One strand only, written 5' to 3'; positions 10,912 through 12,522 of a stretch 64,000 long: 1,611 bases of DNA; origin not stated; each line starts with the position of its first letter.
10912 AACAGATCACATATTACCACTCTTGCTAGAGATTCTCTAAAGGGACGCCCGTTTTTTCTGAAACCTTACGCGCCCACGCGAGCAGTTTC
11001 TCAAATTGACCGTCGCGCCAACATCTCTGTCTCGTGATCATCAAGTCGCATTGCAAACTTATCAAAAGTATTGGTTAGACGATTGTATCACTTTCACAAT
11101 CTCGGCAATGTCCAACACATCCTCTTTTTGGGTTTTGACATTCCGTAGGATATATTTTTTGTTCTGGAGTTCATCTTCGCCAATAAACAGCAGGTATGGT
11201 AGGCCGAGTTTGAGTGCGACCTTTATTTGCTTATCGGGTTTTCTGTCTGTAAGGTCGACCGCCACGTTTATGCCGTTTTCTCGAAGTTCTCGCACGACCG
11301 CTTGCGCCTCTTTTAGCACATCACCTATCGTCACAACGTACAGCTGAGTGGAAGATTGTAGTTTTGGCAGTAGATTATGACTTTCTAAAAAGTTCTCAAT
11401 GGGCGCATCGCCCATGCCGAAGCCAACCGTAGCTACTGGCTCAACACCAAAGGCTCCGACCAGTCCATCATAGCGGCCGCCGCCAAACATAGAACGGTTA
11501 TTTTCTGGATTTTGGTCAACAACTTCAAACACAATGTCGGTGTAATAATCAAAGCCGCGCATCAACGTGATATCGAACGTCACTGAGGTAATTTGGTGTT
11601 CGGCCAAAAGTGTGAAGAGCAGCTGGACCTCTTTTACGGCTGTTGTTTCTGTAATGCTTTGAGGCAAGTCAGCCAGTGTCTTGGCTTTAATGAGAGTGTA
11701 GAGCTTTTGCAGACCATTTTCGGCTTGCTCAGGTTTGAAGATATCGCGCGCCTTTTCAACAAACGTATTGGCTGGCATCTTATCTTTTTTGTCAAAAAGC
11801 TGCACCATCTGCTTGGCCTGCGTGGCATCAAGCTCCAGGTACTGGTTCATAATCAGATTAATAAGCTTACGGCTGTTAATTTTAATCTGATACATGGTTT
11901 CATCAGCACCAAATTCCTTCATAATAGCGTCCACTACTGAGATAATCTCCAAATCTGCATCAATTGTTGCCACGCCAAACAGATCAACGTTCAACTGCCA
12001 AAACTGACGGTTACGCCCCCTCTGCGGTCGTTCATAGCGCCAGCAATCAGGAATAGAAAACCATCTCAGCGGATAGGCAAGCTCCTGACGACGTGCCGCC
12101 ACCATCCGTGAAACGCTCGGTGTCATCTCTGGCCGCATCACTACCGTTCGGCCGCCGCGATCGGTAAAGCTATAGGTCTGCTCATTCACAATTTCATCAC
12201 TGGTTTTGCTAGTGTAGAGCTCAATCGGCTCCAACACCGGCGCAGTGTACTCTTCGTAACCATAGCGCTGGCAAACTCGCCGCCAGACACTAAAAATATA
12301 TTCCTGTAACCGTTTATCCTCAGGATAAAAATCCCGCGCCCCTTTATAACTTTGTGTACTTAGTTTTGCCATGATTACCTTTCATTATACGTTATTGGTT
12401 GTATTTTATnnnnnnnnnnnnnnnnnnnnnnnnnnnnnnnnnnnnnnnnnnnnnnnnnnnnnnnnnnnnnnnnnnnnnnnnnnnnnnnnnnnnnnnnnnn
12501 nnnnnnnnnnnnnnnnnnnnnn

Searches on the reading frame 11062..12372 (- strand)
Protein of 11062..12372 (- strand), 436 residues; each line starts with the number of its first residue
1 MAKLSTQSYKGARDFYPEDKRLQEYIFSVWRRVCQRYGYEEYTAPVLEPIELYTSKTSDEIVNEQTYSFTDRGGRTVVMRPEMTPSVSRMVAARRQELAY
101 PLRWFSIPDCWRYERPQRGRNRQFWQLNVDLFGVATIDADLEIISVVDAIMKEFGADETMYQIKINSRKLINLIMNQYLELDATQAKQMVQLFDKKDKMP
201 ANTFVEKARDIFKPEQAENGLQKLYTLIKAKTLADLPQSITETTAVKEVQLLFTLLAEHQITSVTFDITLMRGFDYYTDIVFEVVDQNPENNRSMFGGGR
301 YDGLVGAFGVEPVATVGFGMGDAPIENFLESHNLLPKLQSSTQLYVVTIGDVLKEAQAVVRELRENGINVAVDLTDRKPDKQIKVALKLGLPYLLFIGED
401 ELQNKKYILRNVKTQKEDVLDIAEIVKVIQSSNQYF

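Call 107: search_protein_families(library=pfam, proteins=[window:11062-12372:-], max_evalue=1e-8)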
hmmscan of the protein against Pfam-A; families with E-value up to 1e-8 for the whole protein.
window:11062-12372:- (436 aa): 3 families
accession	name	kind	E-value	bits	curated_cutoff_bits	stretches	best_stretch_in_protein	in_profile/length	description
PF13393.11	tRNA-synt_His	-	1.2e-46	159.8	25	1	11-318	1-301/308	Histidyl-tRNA synthetase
PF03129.25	HGTP_anticodon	-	1.2e-16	61.1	21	1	343-431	1-93/94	Anticodon binding domain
PF00587.30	tRNA-synt_2b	-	3.7e-09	37.3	29.3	1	67-288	1-124/179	tRNA synthetase class II core domain (G, H, P, S and T)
